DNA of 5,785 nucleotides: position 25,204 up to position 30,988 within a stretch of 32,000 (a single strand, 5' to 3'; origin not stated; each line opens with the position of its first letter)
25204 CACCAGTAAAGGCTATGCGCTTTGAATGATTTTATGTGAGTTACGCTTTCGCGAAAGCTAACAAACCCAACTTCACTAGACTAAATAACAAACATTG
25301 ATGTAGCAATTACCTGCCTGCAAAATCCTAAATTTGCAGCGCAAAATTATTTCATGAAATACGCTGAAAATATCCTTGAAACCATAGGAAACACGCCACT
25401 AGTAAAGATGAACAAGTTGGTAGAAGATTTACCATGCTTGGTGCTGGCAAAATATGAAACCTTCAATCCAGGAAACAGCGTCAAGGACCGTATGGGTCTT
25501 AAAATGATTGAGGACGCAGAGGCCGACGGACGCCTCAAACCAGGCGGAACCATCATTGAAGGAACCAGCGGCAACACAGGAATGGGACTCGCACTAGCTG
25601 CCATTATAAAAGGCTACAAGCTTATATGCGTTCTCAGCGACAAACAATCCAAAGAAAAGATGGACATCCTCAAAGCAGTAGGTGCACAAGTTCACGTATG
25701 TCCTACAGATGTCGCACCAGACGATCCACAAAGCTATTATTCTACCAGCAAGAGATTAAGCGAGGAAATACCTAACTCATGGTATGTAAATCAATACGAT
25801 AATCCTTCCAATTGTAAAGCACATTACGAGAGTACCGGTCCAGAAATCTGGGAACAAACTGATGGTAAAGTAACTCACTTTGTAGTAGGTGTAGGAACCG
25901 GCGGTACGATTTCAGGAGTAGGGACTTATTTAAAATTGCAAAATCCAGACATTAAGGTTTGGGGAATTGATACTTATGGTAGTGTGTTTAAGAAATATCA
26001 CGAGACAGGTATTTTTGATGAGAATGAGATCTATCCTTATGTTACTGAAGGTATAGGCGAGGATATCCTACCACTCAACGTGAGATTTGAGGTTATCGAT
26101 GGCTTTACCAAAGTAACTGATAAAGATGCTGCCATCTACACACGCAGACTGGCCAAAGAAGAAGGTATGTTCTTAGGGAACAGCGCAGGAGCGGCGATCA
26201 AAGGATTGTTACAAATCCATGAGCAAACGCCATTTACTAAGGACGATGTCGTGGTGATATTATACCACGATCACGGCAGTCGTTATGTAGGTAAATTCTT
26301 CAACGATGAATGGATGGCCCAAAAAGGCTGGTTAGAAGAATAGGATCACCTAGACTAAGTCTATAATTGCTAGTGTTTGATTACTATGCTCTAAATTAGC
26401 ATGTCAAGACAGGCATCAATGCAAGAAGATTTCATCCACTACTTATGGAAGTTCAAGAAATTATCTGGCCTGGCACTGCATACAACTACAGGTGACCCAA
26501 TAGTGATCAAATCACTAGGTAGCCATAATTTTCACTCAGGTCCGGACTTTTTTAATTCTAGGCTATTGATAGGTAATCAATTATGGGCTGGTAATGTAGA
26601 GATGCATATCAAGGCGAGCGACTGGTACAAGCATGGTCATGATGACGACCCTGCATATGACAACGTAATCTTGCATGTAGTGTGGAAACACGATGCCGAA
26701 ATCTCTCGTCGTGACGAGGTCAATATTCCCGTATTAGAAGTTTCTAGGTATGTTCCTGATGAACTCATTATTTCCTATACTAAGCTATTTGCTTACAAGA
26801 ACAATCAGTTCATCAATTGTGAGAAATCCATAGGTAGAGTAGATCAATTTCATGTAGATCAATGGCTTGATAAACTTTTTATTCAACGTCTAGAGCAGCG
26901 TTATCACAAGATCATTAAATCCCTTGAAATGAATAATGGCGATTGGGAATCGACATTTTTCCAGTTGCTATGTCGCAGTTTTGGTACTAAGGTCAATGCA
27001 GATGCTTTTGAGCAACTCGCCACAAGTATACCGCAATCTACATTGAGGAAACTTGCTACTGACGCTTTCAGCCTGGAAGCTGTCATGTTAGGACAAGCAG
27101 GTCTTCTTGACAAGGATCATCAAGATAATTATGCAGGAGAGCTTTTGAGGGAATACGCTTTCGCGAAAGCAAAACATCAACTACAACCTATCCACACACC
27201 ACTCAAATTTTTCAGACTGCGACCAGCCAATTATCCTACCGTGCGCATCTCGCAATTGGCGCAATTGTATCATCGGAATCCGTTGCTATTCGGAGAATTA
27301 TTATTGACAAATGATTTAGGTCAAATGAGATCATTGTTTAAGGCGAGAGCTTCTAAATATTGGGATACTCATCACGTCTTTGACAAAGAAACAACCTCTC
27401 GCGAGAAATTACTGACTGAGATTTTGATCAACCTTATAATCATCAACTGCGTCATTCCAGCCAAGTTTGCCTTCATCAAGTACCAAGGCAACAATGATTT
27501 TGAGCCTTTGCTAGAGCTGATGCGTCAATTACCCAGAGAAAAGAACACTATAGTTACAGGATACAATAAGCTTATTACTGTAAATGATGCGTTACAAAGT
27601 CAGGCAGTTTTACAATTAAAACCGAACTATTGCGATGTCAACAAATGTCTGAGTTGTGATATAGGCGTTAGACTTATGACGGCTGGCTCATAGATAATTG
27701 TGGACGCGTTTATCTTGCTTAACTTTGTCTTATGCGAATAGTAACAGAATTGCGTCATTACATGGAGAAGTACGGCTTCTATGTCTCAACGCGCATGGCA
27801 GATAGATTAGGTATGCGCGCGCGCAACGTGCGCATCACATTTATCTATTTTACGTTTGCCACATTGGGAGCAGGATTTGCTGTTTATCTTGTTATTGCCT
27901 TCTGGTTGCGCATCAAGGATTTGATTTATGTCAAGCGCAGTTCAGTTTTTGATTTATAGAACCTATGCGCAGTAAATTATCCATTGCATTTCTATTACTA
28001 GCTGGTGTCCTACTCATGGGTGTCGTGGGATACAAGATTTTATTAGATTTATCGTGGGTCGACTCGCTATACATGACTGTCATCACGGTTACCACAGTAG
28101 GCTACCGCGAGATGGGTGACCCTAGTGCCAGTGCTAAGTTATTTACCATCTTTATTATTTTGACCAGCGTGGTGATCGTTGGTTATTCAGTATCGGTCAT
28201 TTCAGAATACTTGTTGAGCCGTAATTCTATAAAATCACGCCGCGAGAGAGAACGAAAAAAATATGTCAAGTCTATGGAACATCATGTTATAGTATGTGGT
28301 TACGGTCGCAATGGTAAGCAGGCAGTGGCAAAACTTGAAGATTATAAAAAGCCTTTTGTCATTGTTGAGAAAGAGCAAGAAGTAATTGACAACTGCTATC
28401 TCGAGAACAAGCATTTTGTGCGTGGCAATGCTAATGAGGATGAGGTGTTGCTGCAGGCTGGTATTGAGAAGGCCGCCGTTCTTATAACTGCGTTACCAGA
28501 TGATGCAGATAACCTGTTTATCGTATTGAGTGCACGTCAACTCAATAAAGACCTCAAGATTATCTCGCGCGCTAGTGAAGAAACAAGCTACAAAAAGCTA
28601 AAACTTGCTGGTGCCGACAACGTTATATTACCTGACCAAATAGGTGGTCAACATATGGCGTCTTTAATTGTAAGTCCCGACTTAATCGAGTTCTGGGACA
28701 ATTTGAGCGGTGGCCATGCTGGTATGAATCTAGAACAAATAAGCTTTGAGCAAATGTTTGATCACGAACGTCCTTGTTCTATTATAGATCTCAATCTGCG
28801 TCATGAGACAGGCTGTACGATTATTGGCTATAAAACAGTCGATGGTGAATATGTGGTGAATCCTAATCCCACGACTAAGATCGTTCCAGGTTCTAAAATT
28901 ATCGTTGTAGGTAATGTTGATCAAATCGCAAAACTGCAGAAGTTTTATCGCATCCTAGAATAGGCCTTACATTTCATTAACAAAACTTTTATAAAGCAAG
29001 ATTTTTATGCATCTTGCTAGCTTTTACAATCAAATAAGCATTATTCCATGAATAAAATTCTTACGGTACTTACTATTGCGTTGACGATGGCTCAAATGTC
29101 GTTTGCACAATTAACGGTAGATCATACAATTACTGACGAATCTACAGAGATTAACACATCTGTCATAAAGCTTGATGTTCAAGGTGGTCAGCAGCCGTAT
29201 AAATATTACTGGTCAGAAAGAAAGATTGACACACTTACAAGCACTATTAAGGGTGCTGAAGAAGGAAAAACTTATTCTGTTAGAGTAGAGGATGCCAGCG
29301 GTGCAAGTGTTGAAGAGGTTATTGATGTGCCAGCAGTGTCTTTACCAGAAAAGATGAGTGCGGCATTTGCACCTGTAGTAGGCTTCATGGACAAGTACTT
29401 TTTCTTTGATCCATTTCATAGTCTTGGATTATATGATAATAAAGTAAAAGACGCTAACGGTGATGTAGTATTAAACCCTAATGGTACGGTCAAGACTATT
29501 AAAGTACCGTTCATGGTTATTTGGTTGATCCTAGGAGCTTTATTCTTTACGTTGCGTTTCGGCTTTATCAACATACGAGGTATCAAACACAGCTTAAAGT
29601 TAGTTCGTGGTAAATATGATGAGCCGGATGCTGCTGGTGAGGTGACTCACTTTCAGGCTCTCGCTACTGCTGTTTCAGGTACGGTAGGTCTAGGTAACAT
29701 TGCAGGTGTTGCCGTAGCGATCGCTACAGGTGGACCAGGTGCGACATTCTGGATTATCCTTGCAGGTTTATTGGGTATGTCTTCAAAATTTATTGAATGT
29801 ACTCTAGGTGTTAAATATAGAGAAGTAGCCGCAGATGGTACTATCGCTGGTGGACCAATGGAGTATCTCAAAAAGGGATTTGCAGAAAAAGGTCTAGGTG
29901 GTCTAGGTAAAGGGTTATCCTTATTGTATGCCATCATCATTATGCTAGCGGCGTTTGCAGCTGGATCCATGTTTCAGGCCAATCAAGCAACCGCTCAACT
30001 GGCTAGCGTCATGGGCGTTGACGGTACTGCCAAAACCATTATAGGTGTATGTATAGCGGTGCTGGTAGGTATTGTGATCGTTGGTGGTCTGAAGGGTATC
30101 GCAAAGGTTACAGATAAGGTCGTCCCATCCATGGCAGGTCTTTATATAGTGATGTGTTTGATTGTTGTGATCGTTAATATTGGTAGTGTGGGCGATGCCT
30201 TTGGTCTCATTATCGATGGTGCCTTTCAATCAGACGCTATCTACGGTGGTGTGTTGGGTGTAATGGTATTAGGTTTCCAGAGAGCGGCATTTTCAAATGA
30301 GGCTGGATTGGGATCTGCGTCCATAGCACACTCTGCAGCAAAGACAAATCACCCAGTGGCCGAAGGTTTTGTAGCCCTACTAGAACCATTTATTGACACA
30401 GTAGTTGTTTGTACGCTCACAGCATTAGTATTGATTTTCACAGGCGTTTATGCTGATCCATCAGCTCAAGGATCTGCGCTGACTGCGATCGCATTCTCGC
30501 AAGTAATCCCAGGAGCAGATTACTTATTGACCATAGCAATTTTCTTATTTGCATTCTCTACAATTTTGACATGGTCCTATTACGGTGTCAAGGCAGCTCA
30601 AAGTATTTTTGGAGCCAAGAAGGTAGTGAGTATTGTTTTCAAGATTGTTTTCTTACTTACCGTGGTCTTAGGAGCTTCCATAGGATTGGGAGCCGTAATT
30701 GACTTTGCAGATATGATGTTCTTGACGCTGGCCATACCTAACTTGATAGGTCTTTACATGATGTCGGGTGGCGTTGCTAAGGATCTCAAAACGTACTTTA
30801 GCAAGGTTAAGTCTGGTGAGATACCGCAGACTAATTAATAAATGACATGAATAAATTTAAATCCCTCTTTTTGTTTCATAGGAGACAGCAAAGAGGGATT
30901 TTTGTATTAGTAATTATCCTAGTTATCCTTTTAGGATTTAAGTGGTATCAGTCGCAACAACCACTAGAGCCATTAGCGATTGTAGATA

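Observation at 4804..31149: Highly iterated perfect 14-bp palindrome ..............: 8 copies in 32 kb, embedded in conserved genes in all three codon phases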

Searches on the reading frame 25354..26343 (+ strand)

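Call 8: search_protein_families(library=pfam, proteins=[window:25354-26343:+])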
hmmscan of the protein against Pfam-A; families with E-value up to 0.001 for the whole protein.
window:25354-26343:+ (329 aa): 1 family
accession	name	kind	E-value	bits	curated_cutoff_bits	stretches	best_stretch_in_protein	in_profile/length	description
PF00291.31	PALP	-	1.9e-73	247.8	35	1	8-303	2-293/295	Pyridoxal-phosphate dependent enzyme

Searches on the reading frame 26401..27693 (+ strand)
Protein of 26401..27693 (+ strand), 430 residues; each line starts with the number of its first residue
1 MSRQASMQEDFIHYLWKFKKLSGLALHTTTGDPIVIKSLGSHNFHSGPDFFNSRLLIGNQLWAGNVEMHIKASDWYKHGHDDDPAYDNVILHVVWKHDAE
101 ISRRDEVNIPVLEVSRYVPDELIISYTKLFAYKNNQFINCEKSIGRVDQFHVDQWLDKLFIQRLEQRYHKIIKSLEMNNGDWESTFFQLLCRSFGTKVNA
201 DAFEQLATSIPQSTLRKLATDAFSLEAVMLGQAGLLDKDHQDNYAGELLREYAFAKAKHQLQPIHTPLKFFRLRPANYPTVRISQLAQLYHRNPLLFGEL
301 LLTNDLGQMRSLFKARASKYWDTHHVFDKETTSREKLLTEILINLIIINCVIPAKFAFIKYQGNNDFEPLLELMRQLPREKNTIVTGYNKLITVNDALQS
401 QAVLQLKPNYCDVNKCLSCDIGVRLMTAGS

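Call 8: search_protein_families(library=pfam, proteins=[window:26401-27693:+])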
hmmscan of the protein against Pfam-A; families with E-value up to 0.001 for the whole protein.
window:26401-27693:+ (430 aa): 1 family
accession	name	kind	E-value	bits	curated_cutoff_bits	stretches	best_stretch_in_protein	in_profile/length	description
PF11013.13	DUF2851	-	3.1e-136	454.7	25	1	9-382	1-374/375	Protein of unknown function (DUF2851)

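Call 9: find_encoding_contigs(protein=window:26401-27693:+, flank=10000, max_places=6)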
Protein window:26401-27693:+ (430 aa): no gene with exactly this product is on record in the collection.

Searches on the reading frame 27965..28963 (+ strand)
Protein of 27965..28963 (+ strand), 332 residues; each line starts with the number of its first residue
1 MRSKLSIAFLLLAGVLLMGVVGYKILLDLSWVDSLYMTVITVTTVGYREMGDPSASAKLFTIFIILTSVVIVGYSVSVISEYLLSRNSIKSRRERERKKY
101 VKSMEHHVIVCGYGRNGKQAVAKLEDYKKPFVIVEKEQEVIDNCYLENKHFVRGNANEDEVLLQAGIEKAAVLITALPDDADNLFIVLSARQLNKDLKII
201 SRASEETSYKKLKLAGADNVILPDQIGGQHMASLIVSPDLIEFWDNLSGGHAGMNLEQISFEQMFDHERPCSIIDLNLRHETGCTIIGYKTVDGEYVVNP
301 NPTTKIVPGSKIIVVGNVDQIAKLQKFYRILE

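Call 64: search_protein_families(library=pfam, proteins=[window:27965-28963:+], max_evalue=0.001)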
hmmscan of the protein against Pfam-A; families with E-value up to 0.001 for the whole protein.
window:27965-28963:+ (332 aa): 3 families
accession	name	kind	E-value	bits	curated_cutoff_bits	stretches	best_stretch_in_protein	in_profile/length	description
PF02254.24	TrkA_N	-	1e-30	106.8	23.8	1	108-223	1-116/116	TrkA-N domain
PF07885.22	Ion_trans_2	-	4.1e-11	43.1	22.5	1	11-83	2-77/79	Ion channel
PF02080.26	TrkA_C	-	1.3e-10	41.4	27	1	272-327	16-69/71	TrkA-C domain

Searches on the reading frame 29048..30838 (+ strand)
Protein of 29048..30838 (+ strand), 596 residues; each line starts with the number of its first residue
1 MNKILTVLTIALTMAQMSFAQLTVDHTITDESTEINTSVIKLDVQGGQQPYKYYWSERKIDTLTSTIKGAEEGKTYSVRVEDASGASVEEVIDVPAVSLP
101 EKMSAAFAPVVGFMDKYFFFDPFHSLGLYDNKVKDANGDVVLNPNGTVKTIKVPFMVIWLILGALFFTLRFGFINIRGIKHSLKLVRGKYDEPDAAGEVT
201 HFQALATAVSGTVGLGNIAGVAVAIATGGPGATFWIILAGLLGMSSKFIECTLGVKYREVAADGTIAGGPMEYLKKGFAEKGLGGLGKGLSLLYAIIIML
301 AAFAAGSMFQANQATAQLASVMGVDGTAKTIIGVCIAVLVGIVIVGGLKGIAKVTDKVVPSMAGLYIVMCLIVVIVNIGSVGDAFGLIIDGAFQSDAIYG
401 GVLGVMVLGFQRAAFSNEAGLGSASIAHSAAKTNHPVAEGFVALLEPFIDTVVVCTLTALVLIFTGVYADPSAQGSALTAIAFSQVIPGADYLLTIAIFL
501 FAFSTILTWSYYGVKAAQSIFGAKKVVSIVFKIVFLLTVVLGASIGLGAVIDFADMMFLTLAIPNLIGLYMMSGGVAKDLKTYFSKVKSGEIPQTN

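Call 64: search_protein_families(library=pfam, proteins=[window:29048-30838:+], max_evalue=0.001)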
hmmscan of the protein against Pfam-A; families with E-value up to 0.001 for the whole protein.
window:29048-30838:+ (596 aa): 1 family
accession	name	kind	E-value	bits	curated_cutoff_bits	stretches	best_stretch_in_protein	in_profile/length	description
PF01235.23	Na_Ala_symp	-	4.5e-119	398.7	24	1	194-591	8-387/392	Sodium:alanine symporter family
